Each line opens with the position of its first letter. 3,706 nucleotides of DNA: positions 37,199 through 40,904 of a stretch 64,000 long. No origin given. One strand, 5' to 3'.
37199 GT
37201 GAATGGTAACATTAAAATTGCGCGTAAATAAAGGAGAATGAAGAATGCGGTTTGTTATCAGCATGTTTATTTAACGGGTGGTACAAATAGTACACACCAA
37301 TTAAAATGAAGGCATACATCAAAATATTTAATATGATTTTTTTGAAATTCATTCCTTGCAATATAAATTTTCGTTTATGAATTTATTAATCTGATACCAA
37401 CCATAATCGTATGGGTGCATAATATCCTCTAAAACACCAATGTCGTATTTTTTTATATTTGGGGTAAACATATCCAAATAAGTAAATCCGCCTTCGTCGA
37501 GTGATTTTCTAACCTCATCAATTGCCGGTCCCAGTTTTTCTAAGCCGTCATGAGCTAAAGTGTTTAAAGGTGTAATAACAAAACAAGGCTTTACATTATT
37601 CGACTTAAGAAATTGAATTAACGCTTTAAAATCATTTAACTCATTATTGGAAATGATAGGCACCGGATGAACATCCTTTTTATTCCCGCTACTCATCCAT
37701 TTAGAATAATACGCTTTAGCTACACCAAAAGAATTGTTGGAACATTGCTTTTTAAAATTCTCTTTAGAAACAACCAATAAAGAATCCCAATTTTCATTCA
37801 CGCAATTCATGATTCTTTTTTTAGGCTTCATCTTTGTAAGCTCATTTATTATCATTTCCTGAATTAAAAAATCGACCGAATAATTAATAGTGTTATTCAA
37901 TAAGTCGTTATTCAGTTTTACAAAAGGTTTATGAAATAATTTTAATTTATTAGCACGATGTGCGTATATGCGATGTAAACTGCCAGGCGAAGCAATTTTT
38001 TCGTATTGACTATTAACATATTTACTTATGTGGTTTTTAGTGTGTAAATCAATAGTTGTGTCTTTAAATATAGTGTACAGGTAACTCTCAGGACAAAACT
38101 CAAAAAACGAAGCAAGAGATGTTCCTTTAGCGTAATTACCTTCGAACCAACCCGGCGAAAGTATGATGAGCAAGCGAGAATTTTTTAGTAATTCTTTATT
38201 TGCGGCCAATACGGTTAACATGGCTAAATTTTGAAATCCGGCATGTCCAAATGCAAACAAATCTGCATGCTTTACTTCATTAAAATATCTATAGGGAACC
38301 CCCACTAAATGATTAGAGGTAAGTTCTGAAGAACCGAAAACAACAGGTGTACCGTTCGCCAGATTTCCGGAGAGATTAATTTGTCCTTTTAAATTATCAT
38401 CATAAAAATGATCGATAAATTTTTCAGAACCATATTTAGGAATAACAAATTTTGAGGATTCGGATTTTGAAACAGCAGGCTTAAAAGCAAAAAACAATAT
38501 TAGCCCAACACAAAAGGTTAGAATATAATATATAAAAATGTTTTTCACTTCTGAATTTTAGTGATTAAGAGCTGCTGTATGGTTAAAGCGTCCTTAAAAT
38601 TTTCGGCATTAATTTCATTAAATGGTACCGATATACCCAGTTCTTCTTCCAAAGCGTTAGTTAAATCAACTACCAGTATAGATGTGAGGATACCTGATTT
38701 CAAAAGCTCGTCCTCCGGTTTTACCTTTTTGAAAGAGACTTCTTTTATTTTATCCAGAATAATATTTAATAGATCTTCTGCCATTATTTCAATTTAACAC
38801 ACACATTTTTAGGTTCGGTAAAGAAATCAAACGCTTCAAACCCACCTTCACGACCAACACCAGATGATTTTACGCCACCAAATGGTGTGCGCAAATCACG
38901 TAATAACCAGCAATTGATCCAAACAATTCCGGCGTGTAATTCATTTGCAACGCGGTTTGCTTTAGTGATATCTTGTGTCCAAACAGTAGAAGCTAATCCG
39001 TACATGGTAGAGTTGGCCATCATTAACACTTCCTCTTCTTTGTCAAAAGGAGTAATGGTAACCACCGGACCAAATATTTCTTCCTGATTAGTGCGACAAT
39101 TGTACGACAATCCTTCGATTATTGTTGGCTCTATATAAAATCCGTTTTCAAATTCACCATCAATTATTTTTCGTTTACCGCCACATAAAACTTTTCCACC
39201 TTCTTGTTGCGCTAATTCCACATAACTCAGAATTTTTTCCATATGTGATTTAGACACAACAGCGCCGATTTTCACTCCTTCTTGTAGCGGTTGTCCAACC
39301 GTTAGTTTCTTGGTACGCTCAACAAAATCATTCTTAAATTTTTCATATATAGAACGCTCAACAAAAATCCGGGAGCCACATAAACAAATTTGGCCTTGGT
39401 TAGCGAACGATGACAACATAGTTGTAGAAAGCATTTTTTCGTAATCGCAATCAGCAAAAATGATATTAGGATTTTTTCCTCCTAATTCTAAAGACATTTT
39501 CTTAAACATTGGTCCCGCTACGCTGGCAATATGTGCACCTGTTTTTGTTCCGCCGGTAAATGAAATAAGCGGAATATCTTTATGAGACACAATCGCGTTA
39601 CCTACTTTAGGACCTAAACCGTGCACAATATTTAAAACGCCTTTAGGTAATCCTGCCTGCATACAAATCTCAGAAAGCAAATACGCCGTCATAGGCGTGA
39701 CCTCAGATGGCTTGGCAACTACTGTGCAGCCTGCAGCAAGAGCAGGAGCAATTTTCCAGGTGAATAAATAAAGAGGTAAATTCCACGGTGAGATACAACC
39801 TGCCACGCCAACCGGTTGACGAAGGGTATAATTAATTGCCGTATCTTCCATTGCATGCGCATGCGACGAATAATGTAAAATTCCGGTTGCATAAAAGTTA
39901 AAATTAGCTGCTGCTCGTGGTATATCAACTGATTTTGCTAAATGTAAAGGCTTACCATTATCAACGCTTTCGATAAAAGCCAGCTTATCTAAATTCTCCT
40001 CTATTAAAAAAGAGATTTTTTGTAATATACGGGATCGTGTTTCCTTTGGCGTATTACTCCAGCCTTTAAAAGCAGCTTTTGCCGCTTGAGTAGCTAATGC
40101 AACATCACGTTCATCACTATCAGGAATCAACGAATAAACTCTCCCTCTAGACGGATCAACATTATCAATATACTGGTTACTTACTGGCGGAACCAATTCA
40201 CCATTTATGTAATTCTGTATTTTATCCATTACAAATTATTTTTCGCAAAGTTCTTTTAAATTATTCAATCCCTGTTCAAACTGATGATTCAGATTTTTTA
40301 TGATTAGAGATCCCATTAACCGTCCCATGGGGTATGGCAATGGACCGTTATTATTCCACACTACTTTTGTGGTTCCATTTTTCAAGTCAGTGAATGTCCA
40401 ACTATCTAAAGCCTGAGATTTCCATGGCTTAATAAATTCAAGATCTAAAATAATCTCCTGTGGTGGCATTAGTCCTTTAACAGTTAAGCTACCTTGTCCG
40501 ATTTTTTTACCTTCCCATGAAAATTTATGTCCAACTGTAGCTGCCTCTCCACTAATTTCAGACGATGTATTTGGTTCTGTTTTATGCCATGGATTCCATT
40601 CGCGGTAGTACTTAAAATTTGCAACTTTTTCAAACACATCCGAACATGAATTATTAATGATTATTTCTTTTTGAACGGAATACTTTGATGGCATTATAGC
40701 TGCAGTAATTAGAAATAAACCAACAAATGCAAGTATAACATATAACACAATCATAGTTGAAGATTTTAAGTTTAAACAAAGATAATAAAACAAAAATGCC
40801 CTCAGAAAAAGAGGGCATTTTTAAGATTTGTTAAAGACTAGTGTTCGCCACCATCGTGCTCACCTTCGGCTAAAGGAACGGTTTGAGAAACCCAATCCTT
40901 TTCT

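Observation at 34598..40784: Complete, translationally coupled Dlt-type acylation module in a diderm Bacteroidota that should have no teichoic acid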

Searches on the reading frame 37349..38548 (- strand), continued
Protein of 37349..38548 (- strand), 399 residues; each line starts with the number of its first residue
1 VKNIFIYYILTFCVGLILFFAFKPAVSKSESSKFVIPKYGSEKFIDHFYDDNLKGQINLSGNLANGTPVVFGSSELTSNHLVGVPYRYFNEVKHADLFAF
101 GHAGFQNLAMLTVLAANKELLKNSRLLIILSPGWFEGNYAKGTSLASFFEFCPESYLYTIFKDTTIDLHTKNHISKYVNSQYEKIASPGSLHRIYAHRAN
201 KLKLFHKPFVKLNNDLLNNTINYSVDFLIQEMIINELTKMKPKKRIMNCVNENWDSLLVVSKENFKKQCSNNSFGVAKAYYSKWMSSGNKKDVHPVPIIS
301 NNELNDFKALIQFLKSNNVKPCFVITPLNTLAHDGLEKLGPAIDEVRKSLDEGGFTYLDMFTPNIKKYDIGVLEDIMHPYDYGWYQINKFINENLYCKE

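Call 55: search_protein_families(library=pfam, proteins=[L001:957-2417:+, L001:2418-3932:+, L001:8467-10650:+, L001:10692-11498:+, L006:2422-3948:+, L006:3951-5057:+, L006:5195-6487:+, L011:3952-5223:+, L011:5271-7721:+, L011:12170-14086:+], max_evalue=0.001)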
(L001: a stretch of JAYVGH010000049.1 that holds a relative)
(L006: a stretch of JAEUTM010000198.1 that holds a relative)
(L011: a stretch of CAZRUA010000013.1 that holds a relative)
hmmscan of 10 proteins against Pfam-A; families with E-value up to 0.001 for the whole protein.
L001:957-2417:+ (486 aa): 1 family
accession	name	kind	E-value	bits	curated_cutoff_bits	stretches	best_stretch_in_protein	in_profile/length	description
PF03572.23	Peptidase_S41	-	1.7e-25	89.9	24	1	262-461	4-165/165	Peptidase family S41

L001:2418-3932:+ (504 aa): 2 families
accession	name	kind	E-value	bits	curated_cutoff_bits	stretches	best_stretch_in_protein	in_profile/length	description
PF03901.23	Glyco_transf_22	-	3.7e-24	86.1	23.8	1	19-380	3-371/414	Alg9-like mannosyltransferase family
PF13231.12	PMT_2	-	3.4e-05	24.6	26.1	1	99-230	18-153/160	Dolichyl-phosphate-mannose-protein mannosyltransferase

L001:8467-10650:+ (727 aa): 5 families
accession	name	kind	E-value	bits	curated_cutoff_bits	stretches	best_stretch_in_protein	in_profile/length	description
PF18911.6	PKD_4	-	2e-32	111.5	27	3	240-307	20-82/85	PKD domain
PF13585.12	CHU_C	-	1e-16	61.2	27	1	638-720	3-84/86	CHU_C Type IX secretion signal domain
PF00801.26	PKD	-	1.5e-15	57.3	23.5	2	490-537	25-73/80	PKD domain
PF13573.12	SprB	-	3.9e-06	26.8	28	1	314-346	2-34/37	SprB repeat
PF16403.11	Bact_surface_Ig-like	-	0.00035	21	27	0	517-536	43-62/71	Bacterial surface protein, Ig-like domain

L001:10692-11498:+ (268 aa): 2 families
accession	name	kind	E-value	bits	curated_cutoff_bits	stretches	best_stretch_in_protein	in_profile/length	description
PF03819.22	MazG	-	3e-35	120.8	22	2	41-113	1-73/74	MazG nucleotide pyrophosphohydrolase domain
PF01503.22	PRA-PH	-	8.1e-08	33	21.3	0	176-231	29-84/86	Phosphoribosyl-ATP pyrophosphohydrolase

L006:2422-3948:+ (508 aa): 2 families
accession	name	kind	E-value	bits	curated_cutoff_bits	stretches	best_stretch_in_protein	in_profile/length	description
PF00883.26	Peptidase_M17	-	4.7e-107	358.3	25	1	195-501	2-309/310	Cytosol aminopeptidase family, catalytic domain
PF22426.2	SMMA_N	-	0.00014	22.4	26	0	11-92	8-93/100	Maltogenic amylase, N-terminal domain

L006:3951-5057:+ (368 aa): 0 families

L006:5195-6487:+ (430 aa): 2 families
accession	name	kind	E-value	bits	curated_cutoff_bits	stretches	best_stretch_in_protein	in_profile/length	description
PF18962.6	Por_Secre_tail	-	1.7e-09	38.3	27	1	363-429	2-75/75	Secretion system C-terminal sorting domain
PF14375.11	Cys_rich_CWC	-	1.3e-07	32.3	24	1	40-86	1-50/50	Cysteine-rich CWC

L011:3952-5223:+ (423 aa): 1 family
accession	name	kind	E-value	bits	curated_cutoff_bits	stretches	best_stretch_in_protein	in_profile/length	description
PF00696.33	AA_kinase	-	2.3e-46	158.9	24.9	1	3-283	2-234/234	Amino acid kinase family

L011:5271-7721:+ (816 aa): 12 families
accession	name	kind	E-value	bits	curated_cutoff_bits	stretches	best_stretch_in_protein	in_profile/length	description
PF13424.12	TPR_12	-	6.3e-49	164.5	30.1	8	363-432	6-77/77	Tetratricopeptide repeat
PF07719.23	TPR_2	-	2.2e-26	90.2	27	1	280-310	1-31/34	Tetratricopeptide repeat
PF00515.34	TPR_1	-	3.6e-19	68.1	27.8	0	280-309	1-30/34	Tetratricopeptide repeat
PF17874.7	TPR_MalT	-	1.3e-18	67.9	45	3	247-394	47-195/336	MalT-like TPR region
PF07228.17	SpoIIE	-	2.3e-18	67.3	25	1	615-815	2-190/192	Stage II sporulation protein E (SpoIIE)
PF13181.12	TPR_8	-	3.5e-18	64.6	25.7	1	280-310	1-31/34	Tetratricopeptide repeat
PF13176.12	TPR_7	-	3.6e-16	58.2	27.9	0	284-309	3-28/36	Tetratricopeptide repeat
PF13374.12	TPR_10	-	9.3e-13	48.2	27.5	0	279-310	1-32/42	Tetratricopeptide repeat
PF13428.12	TPR_14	-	3.2e-11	43.2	23.5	0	281-310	2-31/44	Tetratricopeptide repeat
PF14938.12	SNAP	-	6.6e-09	36.1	25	1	168-311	43-186/282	Soluble NSF attachment protein, SNAP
PF13432.12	TPR_16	-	3.9e-05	24.4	32.7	0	245-307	2-58/65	Tetratricopeptide repeat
PF10345.15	Cohesin_load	-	0.00026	19.9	25.8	0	391-524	49-178/585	Cohesin loading factor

L011:12170-14086:+ (638 aa): 4 families
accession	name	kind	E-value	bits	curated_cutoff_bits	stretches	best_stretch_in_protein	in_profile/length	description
PF00270.35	DEAD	-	3.5e-47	160.7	26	1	49-216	1-166/167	DEAD/DEAH box helicase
PF00271.37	Helicase_C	-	7.7e-33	113.5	23.5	1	269-360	19-110/110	Helicase conserved C-terminal domain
PF03880.21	DbpA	-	9e-11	42.1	25.6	1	478-549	1-71/72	DbpA RNA binding domain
PF04851.21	ResIII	-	4.5e-05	23.9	22.5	1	54-178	14-134/164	Type III restriction enzyme, res subunit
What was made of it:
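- In L001 a GT-C (Alg9/PMT_2-like) glycosyltransferase lies directly upstream (call 55). One has a GT-C glycosyltransferase next to it (call 55).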

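Call 67: find_encoding_contigs(protein=P0116, flank=5000, max_places=1)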
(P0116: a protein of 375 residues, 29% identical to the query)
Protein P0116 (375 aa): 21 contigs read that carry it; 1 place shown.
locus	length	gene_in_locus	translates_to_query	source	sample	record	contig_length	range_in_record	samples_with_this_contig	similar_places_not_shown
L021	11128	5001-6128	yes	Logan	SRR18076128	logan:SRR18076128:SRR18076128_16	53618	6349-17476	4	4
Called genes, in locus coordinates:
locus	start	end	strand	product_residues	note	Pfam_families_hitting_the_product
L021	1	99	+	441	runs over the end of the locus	PF02386:TrkH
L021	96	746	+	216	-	PF02254:TrkA_N, PF03721:UDPG_MGDP_dh_N (weak)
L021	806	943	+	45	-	-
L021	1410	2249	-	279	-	PF00582:Usp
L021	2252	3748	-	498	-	PF00916:Sulfate_transp, PF01740:STAS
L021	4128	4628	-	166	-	PF00132:Hexapep (weak), PF25084:LbH_EIF2B, PF25087:GMPPB_C (weak), PF00132:Hexapep, PF14602:Hexapep_2 (weak)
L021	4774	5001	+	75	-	PF00550:PP-binding (weak)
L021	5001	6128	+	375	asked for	PF04914:DltD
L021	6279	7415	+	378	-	PF03062:MBOAT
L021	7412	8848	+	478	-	PF00501:AMP-binding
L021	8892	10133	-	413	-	PF00764:Arginosuc_synth, PF20979:Arginosuc_syn_C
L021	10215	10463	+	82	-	PF01479:S4 (weak)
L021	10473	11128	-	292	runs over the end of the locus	PF03008:DUF234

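Call 68: find_encoding_contigs(protein=P0074, flank=6000, max_places=1)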
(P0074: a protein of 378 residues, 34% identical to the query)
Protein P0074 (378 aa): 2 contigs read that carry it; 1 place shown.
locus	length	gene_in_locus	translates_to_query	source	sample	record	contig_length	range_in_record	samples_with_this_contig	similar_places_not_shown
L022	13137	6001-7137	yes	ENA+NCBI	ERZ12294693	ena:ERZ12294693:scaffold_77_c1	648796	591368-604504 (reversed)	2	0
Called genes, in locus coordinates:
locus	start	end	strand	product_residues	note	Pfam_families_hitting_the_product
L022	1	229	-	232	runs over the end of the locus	PF01386:Ribosomal_L25p, PF14693:Ribosomal_TL5_C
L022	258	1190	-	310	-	PF13793:Pribosyltran_N, PF00156:Pribosyltran, PF14572:Pribosyl_synth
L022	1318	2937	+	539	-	PF00512:HisKA, PF02518:HATPase_c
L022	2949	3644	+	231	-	PF00072:Response_reg, PF00486:Trans_reg_C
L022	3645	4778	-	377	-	PF02417:Chromate_transp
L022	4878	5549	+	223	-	PF09365:DUF2461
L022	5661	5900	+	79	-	-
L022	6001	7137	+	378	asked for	PF04914:DltD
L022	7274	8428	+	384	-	PF03062:MBOAT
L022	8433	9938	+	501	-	PF00501:AMP-binding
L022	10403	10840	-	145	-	-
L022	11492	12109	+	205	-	-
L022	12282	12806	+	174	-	PF00571:CBS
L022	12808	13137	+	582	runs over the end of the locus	PF07167:PhaC_N, PF00561:Abhydrolase_1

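Call 73: search_protein_families(library=ncbifam, proteins=[L017:5868-6773:-, L017:3406-4383:-, L012:5776-6585:+, L012:3878-4840:+], max_evalue=0.01)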
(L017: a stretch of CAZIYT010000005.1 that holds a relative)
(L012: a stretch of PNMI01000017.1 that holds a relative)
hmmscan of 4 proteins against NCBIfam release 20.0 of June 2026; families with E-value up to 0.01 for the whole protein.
L017:5868-6773:- (301 aa): 0 families

L017:3406-4383:- (325 aa): 0 families

L012:5776-6585:+ (269 aa): 0 families

L012:3878-4840:+ (320 aa): 1 family
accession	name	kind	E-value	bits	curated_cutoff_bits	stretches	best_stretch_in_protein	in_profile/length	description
TIGR03019.1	pepcterm_femAB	equivalog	1.7e-10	40.5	260.35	1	136-281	119-263/330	FemAB family XrtA/PEP-CTERM system-associated protein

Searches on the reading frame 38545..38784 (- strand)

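Call 3: search_protein_families(library=pfam, proteins=[window:38545-38784:-], max_evalue=0.01)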
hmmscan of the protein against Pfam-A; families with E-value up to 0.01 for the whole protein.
window:38545-38784:- (79 aa): 1 family
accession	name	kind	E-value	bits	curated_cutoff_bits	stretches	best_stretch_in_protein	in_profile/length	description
PF00550.31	PP-binding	-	1.2e-05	25.9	20.8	1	19-59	16-56/67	Phosphopantetheine attachment site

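Call 4: search_protein_families(library=ncbifam, proteins=[window:38545-38784:-], max_evalue=0.01)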
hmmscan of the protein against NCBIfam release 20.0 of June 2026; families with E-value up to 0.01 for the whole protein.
window:38545-38784:- (79 aa): 8 families
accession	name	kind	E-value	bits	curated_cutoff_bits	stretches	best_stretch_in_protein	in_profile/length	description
NF003464.0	PRK05087.1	equivalog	1.7e-06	28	68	1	3-69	5-70/78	D-alanine--poly(phosphoribitol) ligase subunit DltC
NF003357.0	PRK04406.1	equivalog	0.00022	21.3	122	1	47-78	14-45/75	hypothetical protein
NF005480.0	PRK07081.1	equivalog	0.00032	20.6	72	1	15-72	16-72/83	acyl carrier protein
NF058660.1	cispen_ACP_AmcB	equivalog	0.00097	19.3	80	1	8-73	9-75/80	cispentacin biosynthesis acyl carrier protein AmcB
TIGR01688.1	dltC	equivalog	0.0014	18.7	52.35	1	6-63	5-61/73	D-alanine--poly(phosphoribitol) ligase subunit 2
NF003757.0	PRK05350.1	equivalog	0.0017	18.4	65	1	7-72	12-72/83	acyl carrier protein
NF005798.0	PRK07639.1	equivalog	0.0027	18.1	100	1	3-69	8-74/91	petrobactin biosynthesis protein AsbD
NF002148.0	PRK00982.1-2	subfamily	0.0053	16.6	71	1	3-58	7-61/79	acyl carrier protein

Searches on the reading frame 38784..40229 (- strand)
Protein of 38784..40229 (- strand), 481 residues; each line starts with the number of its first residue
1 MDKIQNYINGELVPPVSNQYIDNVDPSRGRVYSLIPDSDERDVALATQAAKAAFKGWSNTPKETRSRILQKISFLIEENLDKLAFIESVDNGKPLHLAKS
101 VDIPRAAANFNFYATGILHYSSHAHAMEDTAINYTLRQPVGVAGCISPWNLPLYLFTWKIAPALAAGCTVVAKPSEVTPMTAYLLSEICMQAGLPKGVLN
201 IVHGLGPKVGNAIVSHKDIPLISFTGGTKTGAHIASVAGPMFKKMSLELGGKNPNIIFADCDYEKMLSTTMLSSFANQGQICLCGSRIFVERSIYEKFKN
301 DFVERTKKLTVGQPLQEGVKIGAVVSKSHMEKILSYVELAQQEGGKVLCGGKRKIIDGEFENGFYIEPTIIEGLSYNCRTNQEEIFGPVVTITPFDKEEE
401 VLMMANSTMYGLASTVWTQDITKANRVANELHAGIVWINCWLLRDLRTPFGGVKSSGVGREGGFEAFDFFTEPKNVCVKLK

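Call 3: search_protein_families(library=pfam, proteins=[window:38784-40229:-], max_evalue=0.01)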
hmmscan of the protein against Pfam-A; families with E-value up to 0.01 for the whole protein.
window:38784-40229:- (481 aa): 1 family
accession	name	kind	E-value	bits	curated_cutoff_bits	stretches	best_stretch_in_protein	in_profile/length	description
PF00171.27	Aldedh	-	8.3e-168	559.1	23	1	19-476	7-461/461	Aldehyde dehydrogenase family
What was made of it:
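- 38784..40229 (-): Aldehyde dehydrogenase. It is co-oriented and overlaps dltC by 1 nt. It is probably in the same transcript but is not part of the Dlt relay. Pfam Aldedh 8e-168 (call 3).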

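Call 4: search_protein_families(library=ncbifam, proteins=[window:38784-40229:-], max_evalue=0.01)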
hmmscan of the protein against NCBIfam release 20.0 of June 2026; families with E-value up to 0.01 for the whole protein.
window:38784-40229:- (481 aa): 42 families (the best 25 are shown)
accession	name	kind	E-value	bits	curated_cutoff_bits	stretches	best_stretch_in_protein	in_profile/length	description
TIGR03216.1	OH_muco_semi_DH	equivalog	2.2e-167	557.5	693.25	1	4-480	1-481/481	2-hydroxymuconic semialdehyde dehydrogenase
TIGR02299.1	HpaE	equivalog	2.1e-164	547.7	638.35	1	4-480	1-478/488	5-carboxymethyl-2-hydroxymuconate semialdehyde dehydrogenase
TIGR01804.1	BADH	equivalog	9.8e-145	482.6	668.6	1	7-473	1-466/467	betaine-aldehyde dehydrogenase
NF009725.0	PRK13252.1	equivalog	2.5e-142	474.7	593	1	2-480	5-481/488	betaine-aldehyde dehydrogenase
NF050026.1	AcaldDHExaC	equivalog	2e-139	465.5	900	1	3-478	15-493/503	acetaldehyde dehydrogenase ExaC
NF010000.0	PRK13473.1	subfamily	5.1e-134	447.5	615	1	4-479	3-473/475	aminobutyraldehyde dehydrogenase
NF045736.1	PaDhStyDRhodo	equivalog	4.8e-127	424.4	800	1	5-479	4-478/479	phenylacetaldehyde dehydrogenase StyD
NF045735.1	PaDhStyDPseudo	equivalog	5.5e-124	414.5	850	1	7-478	6-481/483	phenylacetaldehyde dehydrogenase StyD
NF042993.1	AlphKGSA_gudD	equivalog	2.8e-117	392.4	770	1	3-479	3-481/481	alpha-ketoglutaric semialdehyde dehydrogenase GucD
TIGR01780.1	SSADH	subfamily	2e-112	376.4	646.35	1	24-472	2-446/448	succinate-semialdehyde dehydrogenase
NF006916.0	PRK09407.1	equivalog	7e-111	371.4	521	1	21-478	36-492/526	succinic semialdehyde dehydrogenase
NF007352.0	PRK09847.1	equivalog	4.5e-109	365.2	850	1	7-480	23-493/495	aldehyde dehydrogenase PuuC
NF052305.1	DioxValDhHalo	equivalog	1.9e-107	360.2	750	1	2-476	3-479/483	2,5-dioxovalerate dehydrogenase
NF040648.1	lactal_redase_Meth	equivalog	6.2e-106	355.2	650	1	8-478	3-462/463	lactaldehyde dehydrogenase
TIGR03374.1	ABALDH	equivalog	6e-103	345.2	909.3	1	7-472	5-465/472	aminobutyraldehyde dehydrogenase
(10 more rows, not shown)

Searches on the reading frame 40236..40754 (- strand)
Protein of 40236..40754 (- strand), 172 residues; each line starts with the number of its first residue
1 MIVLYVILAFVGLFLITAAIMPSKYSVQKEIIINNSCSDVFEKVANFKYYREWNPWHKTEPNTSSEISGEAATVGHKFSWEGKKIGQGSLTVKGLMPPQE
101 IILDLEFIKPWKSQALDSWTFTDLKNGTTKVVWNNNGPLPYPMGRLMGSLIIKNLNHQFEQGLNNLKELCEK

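Call 3: search_protein_families(library=pfam, proteins=[window:40236-40754:-], max_evalue=0.01)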
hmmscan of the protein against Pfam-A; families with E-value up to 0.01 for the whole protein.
window:40236-40754:- (172 aa): 2 families
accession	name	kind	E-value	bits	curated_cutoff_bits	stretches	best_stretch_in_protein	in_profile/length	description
PF10604.15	Polyketide_cyc2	-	2.2e-07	31.7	27.4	1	26-171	3-142/142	Polyketide cyclase / dehydrase and lipid transport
PF03364.25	Polyketide_cyc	-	0.005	17.5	23.4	1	36-159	4-125/126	Polyketide cyclase / dehydrase and lipid transport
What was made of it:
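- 40236..40754 (-): SRPBCC (polyketide cyclase-like) protein. It is probably the first gene of the transcription unit. No link to Dlt is shown. Pfam Polyketide_cyc2 2e-07 (call 3).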

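Call 4: search_protein_families(library=ncbifam, proteins=[window:40236-40754:-], max_evalue=0.01)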
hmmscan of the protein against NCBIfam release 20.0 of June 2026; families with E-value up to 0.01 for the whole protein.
window:40236-40754:- (172 aa): 2 families
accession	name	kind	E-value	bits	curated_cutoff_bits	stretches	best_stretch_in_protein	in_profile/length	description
NF052495.1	PktCycXAC1230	equivalog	5.2e-12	45.6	490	1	6-106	9-112/380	polyketide cyclase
NF047583.1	LIC10604_fam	equivalog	2.7e-05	23.8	200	1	3-91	6-95/161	LIC10604 family protein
